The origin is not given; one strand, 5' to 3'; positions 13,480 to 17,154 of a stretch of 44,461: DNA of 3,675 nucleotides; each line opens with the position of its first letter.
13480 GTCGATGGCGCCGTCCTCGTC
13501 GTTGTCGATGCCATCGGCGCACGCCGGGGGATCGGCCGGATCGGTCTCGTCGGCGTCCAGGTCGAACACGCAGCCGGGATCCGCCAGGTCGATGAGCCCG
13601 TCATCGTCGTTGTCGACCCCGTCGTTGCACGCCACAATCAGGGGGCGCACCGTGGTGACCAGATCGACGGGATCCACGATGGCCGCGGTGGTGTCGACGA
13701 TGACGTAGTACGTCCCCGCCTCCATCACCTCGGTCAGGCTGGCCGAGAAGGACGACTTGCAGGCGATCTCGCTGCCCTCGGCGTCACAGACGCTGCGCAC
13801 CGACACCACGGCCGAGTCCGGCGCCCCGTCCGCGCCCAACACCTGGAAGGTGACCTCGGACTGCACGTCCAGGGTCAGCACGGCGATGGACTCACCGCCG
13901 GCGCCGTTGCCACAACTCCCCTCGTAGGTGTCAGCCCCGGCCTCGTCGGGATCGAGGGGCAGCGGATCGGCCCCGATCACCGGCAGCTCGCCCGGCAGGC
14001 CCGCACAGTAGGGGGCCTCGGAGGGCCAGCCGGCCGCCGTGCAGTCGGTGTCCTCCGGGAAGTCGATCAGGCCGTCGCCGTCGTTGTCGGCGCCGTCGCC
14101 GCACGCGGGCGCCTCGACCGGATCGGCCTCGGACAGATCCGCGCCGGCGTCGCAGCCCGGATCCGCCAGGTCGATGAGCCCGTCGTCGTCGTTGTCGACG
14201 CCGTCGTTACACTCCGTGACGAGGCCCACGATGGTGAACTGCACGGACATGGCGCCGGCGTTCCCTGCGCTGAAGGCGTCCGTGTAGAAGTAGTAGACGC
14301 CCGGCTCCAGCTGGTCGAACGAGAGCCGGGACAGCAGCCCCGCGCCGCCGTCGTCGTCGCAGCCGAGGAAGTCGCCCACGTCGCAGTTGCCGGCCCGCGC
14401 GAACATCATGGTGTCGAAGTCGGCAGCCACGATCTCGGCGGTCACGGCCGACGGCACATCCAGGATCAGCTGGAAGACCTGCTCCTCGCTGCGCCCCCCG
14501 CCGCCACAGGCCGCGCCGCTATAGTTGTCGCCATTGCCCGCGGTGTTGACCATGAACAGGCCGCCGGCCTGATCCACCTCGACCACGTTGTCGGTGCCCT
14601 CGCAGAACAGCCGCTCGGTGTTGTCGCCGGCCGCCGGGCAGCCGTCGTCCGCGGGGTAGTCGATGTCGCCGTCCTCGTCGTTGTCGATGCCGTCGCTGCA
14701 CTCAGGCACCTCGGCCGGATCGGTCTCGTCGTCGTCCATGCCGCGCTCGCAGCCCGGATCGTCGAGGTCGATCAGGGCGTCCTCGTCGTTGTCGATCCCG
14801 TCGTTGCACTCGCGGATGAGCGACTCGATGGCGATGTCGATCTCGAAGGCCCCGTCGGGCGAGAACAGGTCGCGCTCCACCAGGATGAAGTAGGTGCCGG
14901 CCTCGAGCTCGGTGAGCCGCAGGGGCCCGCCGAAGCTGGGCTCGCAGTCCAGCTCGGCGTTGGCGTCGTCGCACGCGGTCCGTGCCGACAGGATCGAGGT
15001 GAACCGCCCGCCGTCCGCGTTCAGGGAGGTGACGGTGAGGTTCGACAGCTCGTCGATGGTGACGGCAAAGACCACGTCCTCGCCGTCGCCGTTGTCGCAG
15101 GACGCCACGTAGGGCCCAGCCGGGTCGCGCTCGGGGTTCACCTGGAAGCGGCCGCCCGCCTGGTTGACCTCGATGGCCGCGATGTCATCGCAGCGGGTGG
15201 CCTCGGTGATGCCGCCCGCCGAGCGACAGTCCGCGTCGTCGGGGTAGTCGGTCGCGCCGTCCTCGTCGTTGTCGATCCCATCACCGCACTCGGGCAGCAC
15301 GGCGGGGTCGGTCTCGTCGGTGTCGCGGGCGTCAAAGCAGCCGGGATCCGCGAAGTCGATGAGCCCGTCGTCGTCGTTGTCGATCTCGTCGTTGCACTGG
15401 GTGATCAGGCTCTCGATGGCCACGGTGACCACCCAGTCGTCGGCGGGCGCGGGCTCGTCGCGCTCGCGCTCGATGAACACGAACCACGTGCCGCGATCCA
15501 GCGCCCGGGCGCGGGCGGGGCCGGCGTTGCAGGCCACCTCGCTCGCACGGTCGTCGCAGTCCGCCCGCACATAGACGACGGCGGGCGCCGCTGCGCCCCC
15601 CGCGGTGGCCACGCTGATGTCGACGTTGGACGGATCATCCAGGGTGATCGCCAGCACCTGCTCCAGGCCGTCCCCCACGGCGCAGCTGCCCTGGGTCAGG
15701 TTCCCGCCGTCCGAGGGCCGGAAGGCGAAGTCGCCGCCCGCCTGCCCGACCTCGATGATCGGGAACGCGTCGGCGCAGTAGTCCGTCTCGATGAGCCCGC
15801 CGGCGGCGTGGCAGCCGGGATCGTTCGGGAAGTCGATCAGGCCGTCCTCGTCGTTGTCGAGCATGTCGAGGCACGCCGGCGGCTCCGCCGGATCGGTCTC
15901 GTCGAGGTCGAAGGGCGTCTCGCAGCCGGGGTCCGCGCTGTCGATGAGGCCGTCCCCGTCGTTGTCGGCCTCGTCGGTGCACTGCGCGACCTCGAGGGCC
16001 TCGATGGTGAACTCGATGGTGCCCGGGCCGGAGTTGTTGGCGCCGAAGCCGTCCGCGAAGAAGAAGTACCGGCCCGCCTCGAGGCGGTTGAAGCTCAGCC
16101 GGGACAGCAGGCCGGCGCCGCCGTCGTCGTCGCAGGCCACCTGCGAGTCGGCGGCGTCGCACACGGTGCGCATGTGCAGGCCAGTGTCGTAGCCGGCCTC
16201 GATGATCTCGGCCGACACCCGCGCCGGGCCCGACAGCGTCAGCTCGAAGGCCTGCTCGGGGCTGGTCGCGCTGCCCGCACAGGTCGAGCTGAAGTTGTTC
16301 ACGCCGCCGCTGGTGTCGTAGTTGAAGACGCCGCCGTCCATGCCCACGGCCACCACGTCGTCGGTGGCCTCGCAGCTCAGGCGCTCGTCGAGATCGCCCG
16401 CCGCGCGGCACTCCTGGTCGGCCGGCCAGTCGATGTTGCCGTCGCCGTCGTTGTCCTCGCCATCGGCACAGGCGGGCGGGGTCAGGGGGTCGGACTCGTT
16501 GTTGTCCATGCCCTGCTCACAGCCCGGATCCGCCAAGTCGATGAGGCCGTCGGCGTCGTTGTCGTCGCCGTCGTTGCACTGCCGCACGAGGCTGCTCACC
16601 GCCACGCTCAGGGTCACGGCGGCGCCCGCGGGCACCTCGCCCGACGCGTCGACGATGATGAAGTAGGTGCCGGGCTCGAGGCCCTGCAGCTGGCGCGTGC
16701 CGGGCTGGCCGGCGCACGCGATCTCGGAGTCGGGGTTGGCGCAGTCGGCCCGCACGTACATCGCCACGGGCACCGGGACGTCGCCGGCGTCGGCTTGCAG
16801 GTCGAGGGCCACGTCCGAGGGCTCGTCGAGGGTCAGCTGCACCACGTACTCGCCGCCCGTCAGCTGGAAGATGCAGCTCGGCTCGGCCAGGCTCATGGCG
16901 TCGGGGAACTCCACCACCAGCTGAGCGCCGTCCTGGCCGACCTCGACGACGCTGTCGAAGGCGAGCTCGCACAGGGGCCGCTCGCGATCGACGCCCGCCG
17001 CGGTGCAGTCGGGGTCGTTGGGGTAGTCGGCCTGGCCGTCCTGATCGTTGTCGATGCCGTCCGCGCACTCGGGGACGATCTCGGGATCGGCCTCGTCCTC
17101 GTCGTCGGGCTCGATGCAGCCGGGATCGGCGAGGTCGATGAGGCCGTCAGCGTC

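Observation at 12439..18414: Hierarchically repeated 1,991-aa lipoprotein: 21 Cys-bracketed DxDxDG motifs and 9 PPC-like domains in a three-module super-repeat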

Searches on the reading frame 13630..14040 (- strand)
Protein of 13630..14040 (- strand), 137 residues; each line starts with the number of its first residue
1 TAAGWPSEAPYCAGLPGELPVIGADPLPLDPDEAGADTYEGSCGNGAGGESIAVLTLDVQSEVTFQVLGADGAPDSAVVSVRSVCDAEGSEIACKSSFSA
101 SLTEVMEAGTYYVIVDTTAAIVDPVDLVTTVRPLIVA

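Call 46: search_protein_families(library=pfam, proteins=[window:13630-14040:-], max_evalue=10)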
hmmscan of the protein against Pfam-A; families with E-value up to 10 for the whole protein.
seq(137 aa): 2 families
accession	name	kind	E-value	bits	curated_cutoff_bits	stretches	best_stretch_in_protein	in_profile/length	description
PF25595.1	Phage_TTP_16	-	0.0097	16.2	27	1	69-117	46-98/167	Phage tail tube protein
PF02927.20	CelD_N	-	0.052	14.7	24.6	1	49-117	17-83/86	Cellulase N-terminal ig-like domain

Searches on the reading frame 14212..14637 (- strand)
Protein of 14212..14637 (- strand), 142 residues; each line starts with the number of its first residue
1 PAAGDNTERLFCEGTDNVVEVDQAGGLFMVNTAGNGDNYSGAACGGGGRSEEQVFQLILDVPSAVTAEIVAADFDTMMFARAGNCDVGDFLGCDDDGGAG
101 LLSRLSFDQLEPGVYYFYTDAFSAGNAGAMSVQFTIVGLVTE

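Call 46: search_protein_families(library=pfam, proteins=[window:14212-14637:-], max_evalue=10)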
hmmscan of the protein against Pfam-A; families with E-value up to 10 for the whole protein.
seq(142 aa): 1 family
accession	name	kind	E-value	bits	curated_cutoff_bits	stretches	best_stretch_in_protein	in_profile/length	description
PF04151.21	PPC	-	0.061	14.6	25.9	1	73-117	25-66/70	Bacterial pre-peptidase C-terminal domain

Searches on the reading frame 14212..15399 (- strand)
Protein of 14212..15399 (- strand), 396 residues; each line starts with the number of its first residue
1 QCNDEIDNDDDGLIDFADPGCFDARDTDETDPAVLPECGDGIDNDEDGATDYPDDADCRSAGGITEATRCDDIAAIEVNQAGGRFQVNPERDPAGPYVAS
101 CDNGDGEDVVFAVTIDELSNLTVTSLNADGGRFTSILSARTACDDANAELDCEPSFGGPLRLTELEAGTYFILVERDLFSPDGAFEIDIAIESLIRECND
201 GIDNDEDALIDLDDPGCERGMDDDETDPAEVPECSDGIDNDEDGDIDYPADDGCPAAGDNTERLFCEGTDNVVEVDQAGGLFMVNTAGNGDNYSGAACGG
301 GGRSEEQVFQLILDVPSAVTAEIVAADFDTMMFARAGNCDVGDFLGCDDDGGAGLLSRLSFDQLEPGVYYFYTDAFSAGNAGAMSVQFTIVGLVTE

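Call 25: predict_structure(alignment_id=A1)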
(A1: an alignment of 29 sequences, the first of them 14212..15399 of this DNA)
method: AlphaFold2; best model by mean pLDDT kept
length: 396 residues; sequences in the alignment: 29
mean_pLDDT: 89.5   pTM: 0.64
mean pLDDT of the five models: 89.5, 89.3, 88.4, 87.1, 86.3
residues with pLDDT >= 90: 252; 70-90: 125; 50-70: 19; < 50: 0
segments of 3 or more residues with pLDDT < 50: none
pLDDT, mean of each block of 10 residues (from residue 1): 95 96 90 94 95 93 89 87 88 75 81 94 94 94 93 91 94 91 92 94 96 94 94 96 93 91 75 88 87 66 77 94 92 88 87 84 94 85 94 79
secondary structure, 60 per line:
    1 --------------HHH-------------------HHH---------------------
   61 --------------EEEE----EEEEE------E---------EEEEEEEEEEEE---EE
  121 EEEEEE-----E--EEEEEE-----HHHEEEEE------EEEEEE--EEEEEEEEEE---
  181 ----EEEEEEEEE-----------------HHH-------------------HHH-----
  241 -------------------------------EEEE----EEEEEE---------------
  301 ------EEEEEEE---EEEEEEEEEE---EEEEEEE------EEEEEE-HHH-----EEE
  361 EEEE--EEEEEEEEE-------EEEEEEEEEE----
elements in order: E75-78 E83-87 E104-115 E119-126 E135-140 E149-153 E160-165 E168-177 E185-193 E272-275 E280-285 E307-313 E317-326 E330-336 E343-348 E358-364 E367-375 E383-392

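Call 27: fold_search(model_id=the predicted structure, library=pdb)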
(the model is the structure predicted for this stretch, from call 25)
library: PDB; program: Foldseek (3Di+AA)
matches with E <= 10: 1719; with E <= 0.001: 193
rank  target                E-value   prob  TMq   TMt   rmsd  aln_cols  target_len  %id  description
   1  5iku                  5.9e-10  1.00  0.23  0.37  13.4       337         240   11  Crystal structure of the Hathewaya histolytica ColG tandem collagen-binding domain s3as3b in the presence of calcium at  (released 2017-03-15)
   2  2qql_A                7.8e-09  1.00  0.21  0.15  17.5       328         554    8  Neuropilin-2 a1a2b1b2 Domains in Complex with a Semaphorin-Blocking Fab (released 2007-11-20)
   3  9en2_A                8.3e-09  1.00  0.19  0.29  17.9       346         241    9  Crystal structure of the metalloproteinase enhancer PCPE-1 complexed with nanobodies VHH-H4 and VHH-I5 (released 2024-07-03)
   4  2qqk_A                2.4e-08  1.00  0.20  0.15  17.4       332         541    9  Neuropilin-2 a1a2b1b2 Domains in Complex with a Semaphorin-Blocking Fab (released 2007-11-20)
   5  6fzv_D                7.0e-08  1.00  0.19  0.28  16.5       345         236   10  Crystal structure of the metalloproteinase enhancer PCPE-1 bound to the procollagen C propeptide trimer (short) (released 2018-07-04)
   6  7m0r_E                1.4e-07  1.00  0.21  0.18  14.7       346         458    8  Cryo-EM structure of the Sema3A/PlexinA4/Neuropilin 1 complex (released 2021-05-05)
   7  4gz9_A                3.6e-07  1.00  0.20  0.15  18.2       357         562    9  Mouse Neuropilin-1, extracellular domains 1-4 (a1a2b1b2) (released 2012-10-17)
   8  1nt0_A                5.3e-07  1.00  0.20  0.28  20.4       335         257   12  Crystal structure of the CUB1-EGF-CUB2 region of MASP2 (released 2003-05-20)
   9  9cmi_B                5.3e-07  1.00  0.22  0.29  22.8       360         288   11  Cryo-EM structure of human claudin-4 complex with Clostridium perfringens enterotoxin, sFab COP-1, and Nanobody (released 2024-08-07)
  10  8u5f_H                1.9e-06  1.00  0.21  0.29  21.8       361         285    9  Crystal Structure of Trypsinized Clostridium perfringens Enterotoxin (released 2023-09-27)
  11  6f39_B                1.9e-06  0.99  0.17  0.22  22.5       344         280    9  C1r homodimer CUB1-EGF-CUB2 (released 2018-01-24)
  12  9n4p_E                2.1e-06  1.00  0.20  0.23  18.1       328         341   10  Composite map for GluK2-1xNeto2 in the apo state (released 2025-09-17)
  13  8zj4_A                2.1e-06  1.00  0.25  0.19  13.9       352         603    7  trypsinogen-EP-N619A (released 2025-05-21)
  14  6f1c_A                2.1e-06  1.00  0.19  0.25  21.9       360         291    9  C1rC1s complex (released 2018-01-17)
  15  9nrc_A                2.8e-06  1.00  0.24  0.15  12.1       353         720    6  TMPRSS6 in complex with REGN7999 Fab and REGN8023 Fab (released 2025-07-09)
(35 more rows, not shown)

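Call 47: search_protein_representatives(alignment_id=A1)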
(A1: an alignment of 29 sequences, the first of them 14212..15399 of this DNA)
Query: 29 sequences, 397 profile positions. Proteins with E-value up to 0.001 (for the whole library): 26904; up to 1e-10: 10718; up to 1e-30: 1868. The best 150 are listed.
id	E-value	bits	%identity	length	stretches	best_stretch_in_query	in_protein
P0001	0.0e+00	2162.0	-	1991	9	2-397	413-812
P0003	0.0e+00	1960.8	-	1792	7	2-397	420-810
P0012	0.0e+00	1805.8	-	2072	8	2-394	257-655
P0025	0.0e+00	1704.4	-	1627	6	31-392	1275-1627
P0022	0.0e+00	1549.0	-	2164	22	2-339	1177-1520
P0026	0.0e+00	1513.6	-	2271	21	3-275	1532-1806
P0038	0.0e+00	1442.4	-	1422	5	2-397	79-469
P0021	0.0e+00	1402.9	-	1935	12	2-397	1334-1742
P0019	0.0e+00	1328.5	-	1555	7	2-397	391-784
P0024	0.0e+00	1289.5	-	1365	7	2-397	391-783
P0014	0.0e+00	1241.5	-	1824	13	3-394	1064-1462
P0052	0.0e+00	1235.6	-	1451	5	2-392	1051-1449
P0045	0.0e+00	1218.1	-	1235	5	7-390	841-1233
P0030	0.0e+00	1194.7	-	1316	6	2-394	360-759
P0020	0.0e+00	1181.0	-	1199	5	2-397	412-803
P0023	0.0e+00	1119.1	-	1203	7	2-393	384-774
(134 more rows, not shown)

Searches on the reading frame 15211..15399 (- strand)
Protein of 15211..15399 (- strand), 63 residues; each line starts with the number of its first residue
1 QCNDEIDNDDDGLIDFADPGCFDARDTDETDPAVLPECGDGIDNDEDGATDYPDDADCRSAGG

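Call 52: search_solved_structures(query=A3, max_evalue=1, show_alignments=2)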
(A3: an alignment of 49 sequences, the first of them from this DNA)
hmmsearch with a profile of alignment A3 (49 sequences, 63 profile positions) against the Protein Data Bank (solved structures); distinct sequences matched with E-value up to 1: 187 (the best 60 are shown).
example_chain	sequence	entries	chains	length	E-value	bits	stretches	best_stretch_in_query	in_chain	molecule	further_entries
6ui4_B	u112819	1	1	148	0.00031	24.3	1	6-54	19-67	Calmodulin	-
9mxd_A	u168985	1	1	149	0.001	22.6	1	6-54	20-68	Calmodulin-1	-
9mvw_A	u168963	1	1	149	0.001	22.6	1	6-54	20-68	Calmodulin-1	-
9ya0_SA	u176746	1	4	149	0.0011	22.6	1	6-54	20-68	Calmodulin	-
1qs7_A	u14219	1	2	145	0.0011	22.5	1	6-54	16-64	CALMODULIN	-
1vrk_A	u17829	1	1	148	0.0011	22.5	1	6-54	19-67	CALMODULIN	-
6u3a_A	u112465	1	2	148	0.0011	22.5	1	6-54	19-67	Calmodulin-1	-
2k0j_A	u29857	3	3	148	0.0011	22.5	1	6-54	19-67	calmodulin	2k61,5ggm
6dah_A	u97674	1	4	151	0.0012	22.4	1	6-54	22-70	Calmodulin-1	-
1qtx_A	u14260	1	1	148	0.0012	22.4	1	6-54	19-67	PROTEIN (CALMODULIN)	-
6dad_A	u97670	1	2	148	0.0012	22.4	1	6-54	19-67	Calmodulin-1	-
6dae_A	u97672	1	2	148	0.0013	22.3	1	6-54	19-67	Calmodulin-1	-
8aht_A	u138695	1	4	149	0.0014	22.2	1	6-54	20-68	Calmodulin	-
6hcs_A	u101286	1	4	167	0.0014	22.2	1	6-54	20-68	Calmodulin-1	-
1sw8_A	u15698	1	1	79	0.0017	21.9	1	6-54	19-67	Calmodulin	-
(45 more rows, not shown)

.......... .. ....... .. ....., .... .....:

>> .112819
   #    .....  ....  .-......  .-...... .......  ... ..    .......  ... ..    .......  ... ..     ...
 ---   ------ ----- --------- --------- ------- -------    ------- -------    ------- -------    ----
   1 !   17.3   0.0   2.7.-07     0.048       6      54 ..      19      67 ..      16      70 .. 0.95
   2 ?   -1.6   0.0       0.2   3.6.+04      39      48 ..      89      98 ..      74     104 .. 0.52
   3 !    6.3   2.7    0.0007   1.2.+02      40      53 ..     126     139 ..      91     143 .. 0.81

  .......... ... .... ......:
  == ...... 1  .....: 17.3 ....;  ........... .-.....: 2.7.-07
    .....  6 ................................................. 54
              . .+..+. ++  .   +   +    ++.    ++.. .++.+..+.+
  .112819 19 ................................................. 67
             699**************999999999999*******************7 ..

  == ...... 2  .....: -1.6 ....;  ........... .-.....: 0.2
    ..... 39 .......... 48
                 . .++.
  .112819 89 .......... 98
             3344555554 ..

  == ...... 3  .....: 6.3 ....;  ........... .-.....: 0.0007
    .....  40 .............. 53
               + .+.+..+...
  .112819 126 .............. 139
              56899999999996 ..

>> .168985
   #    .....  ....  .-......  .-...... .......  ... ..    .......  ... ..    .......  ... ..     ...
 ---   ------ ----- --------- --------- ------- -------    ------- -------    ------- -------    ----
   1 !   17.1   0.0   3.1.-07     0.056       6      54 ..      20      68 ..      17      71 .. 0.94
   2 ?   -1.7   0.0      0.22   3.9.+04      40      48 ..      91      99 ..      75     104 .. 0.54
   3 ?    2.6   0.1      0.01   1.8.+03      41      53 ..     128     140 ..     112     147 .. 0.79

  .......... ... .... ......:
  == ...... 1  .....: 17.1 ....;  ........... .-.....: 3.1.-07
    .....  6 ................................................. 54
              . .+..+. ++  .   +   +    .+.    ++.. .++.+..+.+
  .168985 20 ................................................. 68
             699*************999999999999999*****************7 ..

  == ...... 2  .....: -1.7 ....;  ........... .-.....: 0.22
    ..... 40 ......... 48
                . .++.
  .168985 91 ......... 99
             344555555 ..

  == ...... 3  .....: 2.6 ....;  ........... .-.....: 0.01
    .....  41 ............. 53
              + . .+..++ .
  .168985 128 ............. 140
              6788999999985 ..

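Call 56: predict_structure(alignment_id=A3)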
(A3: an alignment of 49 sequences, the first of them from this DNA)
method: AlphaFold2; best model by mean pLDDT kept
length: 63 residues; sequences in the alignment: 49
mean_pLDDT: 97.7   pTM: 0.81
mean pLDDT of the five models: 97.7, 97.1, 97.0, 96.9, 88.3
residues with pLDDT >= 90: 63; 70-90: 0; 50-70: 0; < 50: 0
segments of 3 or more residues with pLDDT < 50: none
pLDDT, mean of each block of 10 residues (from residue 1): 98 98 97 97 98 98 97
secondary structure, 60 per line:
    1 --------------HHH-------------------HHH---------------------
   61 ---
elements in order:

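Call 58: fold_search(model_id=the predicted structure, library=pdb)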
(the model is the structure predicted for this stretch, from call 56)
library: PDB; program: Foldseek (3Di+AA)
matches with E <= 10: 3; with E <= 0.001: 0
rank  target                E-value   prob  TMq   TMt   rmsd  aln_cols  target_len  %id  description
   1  7plp_A                3.6e+00  0.07  0.24  0.35   6.0        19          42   47  Human Teneurin-4 C-rich domain (released 2022-02-02)
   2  7bam_A                5.6e+00  0.06  0.24  0.01   4.6        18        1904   50  human Teneurin4 WT C2 (released 2021-12-01)
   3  7ban_A                5.6e+00  0.06  0.24  0.01   4.6        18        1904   50  human Teneurin4 Mut C2 (released 2022-01-12)

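Call 62: search_protein_families(library=pfam, proteins=[window:15211-15399:-], max_evalue=10)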
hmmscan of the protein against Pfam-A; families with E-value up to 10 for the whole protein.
seq(63 aa): 0 families

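Call 66: search_protein_families(library=ncbifam, proteins=[window:15211-15399:-], max_evalue=10)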
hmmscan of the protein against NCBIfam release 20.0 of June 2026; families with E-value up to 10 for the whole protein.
seq(63 aa): 1 family
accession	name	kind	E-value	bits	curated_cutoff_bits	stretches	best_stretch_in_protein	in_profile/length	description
NF033662.1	acid_disulf_rpt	repeat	2.4e-09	36.8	41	2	1-22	6-27/32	acidic double-disulfide repeat-containing protein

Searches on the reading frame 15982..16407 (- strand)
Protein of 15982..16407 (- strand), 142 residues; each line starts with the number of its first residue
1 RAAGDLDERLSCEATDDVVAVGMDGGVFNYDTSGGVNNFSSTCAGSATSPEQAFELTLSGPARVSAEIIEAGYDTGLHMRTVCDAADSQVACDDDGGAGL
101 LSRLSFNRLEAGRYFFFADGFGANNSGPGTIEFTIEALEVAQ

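Call 46: search_protein_families(library=pfam, proteins=[window:15982-16407:-], max_evalue=10)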
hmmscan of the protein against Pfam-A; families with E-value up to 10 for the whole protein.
seq(142 aa): 1 family
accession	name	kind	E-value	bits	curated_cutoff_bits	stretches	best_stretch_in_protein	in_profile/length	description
PF04151.21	PPC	-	0.059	14.7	25.9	1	57-116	8-66/70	Bacterial pre-peptidase C-terminal domain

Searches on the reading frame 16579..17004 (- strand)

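Call 46: search_protein_families(library=pfam, proteins=[window:16579-17004:-], max_evalue=10)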
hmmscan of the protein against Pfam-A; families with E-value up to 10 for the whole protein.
seq(142 aa): 1 family
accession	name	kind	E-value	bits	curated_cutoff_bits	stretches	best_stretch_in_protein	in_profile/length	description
PF04151.21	PPC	-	0.18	13.1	25.9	1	46-119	7-69/70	Bacterial pre-peptidase C-terminal domain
